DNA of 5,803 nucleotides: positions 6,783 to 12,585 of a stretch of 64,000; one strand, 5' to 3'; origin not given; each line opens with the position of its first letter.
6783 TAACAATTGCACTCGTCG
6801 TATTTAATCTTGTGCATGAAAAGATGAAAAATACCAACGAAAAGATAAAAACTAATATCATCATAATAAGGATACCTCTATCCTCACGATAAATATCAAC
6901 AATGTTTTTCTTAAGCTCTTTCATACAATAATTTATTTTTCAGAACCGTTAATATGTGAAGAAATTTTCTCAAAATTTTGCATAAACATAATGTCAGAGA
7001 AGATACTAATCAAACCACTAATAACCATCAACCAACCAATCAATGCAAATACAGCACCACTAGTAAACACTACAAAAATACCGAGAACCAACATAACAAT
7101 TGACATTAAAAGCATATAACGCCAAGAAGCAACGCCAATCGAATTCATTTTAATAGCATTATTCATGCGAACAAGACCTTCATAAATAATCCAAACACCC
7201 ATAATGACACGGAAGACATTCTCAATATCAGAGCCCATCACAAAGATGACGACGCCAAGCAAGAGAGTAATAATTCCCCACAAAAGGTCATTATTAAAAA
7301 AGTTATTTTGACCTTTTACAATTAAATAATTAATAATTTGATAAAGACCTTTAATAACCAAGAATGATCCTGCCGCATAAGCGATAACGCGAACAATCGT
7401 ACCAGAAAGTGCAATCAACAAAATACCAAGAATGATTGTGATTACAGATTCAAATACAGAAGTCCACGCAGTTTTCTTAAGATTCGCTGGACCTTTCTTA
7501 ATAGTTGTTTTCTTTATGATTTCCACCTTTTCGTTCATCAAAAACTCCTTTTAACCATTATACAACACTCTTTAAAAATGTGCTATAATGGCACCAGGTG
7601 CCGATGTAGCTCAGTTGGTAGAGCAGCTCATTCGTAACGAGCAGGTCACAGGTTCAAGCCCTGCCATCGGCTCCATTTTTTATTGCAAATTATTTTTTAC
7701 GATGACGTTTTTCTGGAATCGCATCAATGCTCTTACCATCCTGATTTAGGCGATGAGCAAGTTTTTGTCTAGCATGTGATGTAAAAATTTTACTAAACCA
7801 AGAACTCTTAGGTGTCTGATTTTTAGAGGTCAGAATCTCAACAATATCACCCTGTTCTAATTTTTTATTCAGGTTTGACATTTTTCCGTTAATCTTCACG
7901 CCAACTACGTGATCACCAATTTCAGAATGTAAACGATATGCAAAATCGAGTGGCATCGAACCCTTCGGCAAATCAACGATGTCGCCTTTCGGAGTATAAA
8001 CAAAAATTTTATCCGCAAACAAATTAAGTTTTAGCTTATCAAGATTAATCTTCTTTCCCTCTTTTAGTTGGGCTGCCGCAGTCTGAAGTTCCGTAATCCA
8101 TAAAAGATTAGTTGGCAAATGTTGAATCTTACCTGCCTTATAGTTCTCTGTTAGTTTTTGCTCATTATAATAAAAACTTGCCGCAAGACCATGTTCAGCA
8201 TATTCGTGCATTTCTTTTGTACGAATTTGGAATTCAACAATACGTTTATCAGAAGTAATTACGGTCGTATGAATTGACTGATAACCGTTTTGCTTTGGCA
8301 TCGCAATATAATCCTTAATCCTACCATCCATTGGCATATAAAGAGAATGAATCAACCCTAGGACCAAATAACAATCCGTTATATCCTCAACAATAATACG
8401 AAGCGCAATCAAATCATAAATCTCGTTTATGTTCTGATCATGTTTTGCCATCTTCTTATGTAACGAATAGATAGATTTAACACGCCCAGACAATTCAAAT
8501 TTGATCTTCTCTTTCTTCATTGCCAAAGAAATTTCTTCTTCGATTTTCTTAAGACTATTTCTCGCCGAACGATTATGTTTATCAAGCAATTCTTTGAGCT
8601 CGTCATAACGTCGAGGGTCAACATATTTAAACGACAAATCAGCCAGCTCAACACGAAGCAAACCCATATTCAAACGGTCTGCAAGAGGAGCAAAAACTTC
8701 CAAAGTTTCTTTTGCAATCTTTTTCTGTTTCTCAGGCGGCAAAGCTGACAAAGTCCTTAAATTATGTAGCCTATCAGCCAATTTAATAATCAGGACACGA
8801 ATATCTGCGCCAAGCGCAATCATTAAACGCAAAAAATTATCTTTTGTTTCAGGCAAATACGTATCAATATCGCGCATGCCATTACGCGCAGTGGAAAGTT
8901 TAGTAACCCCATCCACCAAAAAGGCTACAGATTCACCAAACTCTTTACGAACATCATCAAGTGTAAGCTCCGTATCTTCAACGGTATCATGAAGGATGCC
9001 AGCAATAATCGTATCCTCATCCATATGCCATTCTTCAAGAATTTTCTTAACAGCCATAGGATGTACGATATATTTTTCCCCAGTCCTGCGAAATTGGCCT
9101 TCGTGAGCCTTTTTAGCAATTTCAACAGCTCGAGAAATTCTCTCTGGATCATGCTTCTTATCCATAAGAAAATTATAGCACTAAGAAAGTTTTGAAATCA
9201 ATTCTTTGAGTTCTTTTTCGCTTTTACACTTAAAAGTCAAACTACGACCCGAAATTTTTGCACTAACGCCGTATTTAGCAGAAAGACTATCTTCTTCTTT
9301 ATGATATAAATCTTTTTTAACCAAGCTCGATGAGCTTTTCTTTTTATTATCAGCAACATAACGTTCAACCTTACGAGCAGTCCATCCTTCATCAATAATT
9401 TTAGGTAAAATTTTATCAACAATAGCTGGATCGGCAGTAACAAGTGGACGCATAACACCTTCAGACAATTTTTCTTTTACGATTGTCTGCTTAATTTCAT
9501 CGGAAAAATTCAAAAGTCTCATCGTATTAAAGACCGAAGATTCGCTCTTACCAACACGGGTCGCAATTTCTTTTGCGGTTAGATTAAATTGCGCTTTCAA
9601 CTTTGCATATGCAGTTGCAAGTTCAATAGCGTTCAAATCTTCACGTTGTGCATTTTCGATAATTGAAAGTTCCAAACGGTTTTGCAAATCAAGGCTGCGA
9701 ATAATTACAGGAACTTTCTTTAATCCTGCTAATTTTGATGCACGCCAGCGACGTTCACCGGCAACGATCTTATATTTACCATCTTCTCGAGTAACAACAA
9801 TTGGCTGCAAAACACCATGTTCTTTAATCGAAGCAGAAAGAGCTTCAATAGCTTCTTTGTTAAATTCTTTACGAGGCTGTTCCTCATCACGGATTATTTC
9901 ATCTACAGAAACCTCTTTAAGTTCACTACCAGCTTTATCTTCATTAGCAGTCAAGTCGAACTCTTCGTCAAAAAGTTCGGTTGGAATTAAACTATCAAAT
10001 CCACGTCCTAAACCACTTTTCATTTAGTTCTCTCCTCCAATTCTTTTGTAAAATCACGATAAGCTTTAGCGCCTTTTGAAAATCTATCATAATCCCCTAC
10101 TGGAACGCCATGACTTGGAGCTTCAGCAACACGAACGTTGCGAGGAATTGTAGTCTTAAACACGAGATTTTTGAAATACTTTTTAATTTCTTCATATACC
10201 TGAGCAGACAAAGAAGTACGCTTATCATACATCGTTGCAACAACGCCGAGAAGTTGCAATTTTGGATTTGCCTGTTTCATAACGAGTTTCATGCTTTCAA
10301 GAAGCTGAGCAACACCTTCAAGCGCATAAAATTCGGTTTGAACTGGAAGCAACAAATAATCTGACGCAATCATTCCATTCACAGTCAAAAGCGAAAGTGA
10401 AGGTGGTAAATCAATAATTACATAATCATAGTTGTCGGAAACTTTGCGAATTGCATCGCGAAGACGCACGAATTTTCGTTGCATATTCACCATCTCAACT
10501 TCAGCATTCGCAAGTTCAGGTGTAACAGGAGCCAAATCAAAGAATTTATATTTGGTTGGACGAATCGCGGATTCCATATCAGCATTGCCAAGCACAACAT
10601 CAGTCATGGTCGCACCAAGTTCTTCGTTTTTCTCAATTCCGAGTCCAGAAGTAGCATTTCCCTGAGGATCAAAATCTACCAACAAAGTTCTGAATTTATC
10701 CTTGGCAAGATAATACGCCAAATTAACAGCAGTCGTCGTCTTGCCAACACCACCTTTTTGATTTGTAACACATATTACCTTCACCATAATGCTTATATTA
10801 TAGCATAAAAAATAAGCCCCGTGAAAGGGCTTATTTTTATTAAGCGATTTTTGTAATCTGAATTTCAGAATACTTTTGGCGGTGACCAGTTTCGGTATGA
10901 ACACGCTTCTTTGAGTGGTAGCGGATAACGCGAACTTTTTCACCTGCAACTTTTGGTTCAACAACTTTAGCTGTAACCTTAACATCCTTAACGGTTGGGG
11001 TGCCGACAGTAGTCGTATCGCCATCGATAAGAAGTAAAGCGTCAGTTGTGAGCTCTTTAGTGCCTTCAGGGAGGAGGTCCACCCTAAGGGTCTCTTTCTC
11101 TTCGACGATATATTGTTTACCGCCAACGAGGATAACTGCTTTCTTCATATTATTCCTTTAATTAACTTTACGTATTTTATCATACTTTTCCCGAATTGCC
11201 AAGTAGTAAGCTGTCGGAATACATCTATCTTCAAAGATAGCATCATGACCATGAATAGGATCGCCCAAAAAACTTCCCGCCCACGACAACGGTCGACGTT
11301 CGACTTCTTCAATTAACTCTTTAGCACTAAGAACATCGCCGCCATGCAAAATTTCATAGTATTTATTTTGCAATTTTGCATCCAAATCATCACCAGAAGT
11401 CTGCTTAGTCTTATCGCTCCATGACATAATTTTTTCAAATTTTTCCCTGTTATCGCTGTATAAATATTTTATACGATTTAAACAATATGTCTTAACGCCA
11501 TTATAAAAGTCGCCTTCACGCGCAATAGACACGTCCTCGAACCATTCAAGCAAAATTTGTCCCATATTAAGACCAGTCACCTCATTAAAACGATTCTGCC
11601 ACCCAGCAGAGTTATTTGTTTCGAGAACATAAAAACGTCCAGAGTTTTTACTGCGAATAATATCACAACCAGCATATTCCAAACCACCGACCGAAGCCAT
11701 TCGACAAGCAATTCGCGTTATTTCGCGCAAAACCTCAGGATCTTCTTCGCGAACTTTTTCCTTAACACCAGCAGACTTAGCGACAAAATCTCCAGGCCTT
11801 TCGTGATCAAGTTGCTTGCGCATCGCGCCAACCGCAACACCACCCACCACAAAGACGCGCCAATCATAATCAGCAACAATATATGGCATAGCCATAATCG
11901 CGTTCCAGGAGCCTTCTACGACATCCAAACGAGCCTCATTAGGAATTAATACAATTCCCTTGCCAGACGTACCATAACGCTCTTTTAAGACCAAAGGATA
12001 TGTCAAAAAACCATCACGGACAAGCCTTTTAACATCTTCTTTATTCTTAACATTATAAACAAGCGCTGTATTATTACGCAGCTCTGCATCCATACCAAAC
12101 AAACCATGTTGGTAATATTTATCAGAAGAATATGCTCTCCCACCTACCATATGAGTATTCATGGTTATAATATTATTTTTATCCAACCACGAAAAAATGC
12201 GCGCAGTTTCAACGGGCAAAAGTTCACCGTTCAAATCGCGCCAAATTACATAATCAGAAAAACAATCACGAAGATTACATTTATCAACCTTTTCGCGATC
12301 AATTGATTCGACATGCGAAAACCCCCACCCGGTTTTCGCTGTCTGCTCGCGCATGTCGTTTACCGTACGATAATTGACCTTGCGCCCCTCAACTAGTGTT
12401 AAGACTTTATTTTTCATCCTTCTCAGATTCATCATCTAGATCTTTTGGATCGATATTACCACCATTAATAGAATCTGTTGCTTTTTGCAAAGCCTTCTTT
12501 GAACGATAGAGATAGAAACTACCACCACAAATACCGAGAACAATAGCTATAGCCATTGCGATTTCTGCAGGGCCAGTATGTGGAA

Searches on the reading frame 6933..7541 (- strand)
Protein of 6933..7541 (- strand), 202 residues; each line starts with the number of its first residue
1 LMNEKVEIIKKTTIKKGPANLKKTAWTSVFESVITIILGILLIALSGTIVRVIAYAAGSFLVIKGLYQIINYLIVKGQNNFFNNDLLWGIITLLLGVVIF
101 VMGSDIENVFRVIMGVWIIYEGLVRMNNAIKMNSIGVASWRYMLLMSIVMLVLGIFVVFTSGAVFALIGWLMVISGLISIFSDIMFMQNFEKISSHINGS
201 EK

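Call 10: search_protein_families(library=pfam, proteins=[window:6933-7541:-], max_evalue=0.001)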
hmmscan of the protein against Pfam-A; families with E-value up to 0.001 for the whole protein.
window:6933-7541:- (202 aa): 1 family
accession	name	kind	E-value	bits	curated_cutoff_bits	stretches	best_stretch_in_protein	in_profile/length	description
PF03729.18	DUF308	-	7.1e-13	49.1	25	1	31-101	2-73/73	Short repeat of unknown function (DUF308)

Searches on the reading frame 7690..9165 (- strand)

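Call 10: search_protein_families(library=pfam, proteins=[window:7690-9165:-], max_evalue=0.001)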
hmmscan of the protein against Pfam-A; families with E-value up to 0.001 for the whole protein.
window:7690-9165:- (491 aa): 4 families
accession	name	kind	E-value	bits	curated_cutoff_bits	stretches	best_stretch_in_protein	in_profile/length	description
PF13328.12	HD_4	-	2.8e-44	151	27.2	1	13-167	1-155/156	HD domain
PF04607.23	RelA_SpoT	-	2.1e-38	131.5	27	1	227-337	1-112/113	Region found in RelA / SpoT proteins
PF02824.27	TGS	-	5.1e-22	78.1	22.2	1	387-446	1-60/60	TGS domain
PF01966.28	HD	-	2.3e-07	31.6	22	1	33-135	2-115/116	HD domain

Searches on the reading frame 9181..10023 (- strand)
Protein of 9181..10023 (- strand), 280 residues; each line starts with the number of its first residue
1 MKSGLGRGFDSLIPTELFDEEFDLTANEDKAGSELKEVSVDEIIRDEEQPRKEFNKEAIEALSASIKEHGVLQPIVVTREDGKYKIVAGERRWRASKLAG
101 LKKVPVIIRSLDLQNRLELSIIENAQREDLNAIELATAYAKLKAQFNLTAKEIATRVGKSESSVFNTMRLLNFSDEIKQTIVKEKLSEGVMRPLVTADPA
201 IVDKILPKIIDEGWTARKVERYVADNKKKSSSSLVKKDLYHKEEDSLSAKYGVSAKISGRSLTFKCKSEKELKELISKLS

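Call 10: search_protein_families(library=pfam, proteins=[window:9181-10023:-], max_evalue=0.001)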
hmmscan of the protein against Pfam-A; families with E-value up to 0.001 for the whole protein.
window:9181-10023:- (280 aa): 2 families
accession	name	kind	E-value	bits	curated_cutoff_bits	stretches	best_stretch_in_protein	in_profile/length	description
PF02195.25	ParB_N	-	9.5e-33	112.6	26.3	1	34-126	2-95/95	ParB N-terminal domain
PF17762.8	HTH_ParB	-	3.6e-26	91.7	22.6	1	128-227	1-101/102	ParB HTH domain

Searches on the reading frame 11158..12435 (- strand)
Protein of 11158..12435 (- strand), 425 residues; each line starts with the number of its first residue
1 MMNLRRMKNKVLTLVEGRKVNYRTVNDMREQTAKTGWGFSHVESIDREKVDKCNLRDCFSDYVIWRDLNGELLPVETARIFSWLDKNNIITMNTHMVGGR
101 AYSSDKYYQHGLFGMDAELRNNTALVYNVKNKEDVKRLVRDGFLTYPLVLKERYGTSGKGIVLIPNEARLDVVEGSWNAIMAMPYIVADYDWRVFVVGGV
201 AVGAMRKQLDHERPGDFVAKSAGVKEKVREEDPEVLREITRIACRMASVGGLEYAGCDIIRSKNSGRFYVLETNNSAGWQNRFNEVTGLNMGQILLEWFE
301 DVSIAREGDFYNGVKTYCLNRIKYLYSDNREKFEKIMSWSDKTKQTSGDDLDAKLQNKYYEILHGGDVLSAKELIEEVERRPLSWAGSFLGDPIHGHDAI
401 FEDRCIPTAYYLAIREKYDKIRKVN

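Call 9: search_protein_families(library=ncbifam, proteins=[window:11158-12435:-], max_evalue=1)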
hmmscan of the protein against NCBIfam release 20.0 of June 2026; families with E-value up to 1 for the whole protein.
window:11158-12435:- (425 aa): 8 families
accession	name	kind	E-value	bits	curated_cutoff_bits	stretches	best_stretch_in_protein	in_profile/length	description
TIGR00768.1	rimK_fam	subfamily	8.4e-16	58.1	143.4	1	128-298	109-275/276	RimK family alpha-L-glutamate ligase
NF040720.1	MptN_Meth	equivalog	1.4e-11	44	350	1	148-297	138-288/291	tetrahydromethanopterin:alpha-L-glutamate ligase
TIGR02144.1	LysX_arch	equivalog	3.1e-08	33.1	275.6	1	131-298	110-274/281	lysine biosynthesis protein LysX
NF007764.0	PRK10446.1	equivalog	8.4e-07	28.6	331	1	146-302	136-289/300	30S ribosomal protein S6--L-glutamate ligase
TIGR04443.1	F420_CofF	equivalog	2.4e-06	26.8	300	1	102-285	89-265/283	coenzyme gamma-F420-2:alpha-L-glutamate ligase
NF009404.0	PRK12767.1-3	equivalog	0.00024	20.1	316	1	240-299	252-306/344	carbamoyl phosphate synthase-like protein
NF053643.1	Ddl_archaea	equivalog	0.021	13.8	500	1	124-275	122-270/367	putative pseudomurein biosynthesis ATP-grasp protein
NF009402.0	PRK12767.1-1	equivalog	0.2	10.4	218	1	144-252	147-256/329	carbamoyl phosphate synthase-like protein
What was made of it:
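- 11158..12435 (-): RimK-like ATP-grasp ligase, 425 aa. It overlaps the 3' end of the LPXTG-type gene by 29 nt. It is an accessory member of the cluster in this lineage. NCBIfam (call 9).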

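Call 10: search_protein_families(library=pfam, proteins=[window:11158-12435:-], max_evalue=0.001)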
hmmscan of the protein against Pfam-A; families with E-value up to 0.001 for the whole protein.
window:11158-12435:- (425 aa): 1 family
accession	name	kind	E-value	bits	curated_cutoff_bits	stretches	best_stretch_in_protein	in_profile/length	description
PF08443.16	RimK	-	4.2e-16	59.6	21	1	130-298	25-187/188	RimK-like ATP-grasp domain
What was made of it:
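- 11158..12435 (-): Pfam RimK E 4e-16 (call 10).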
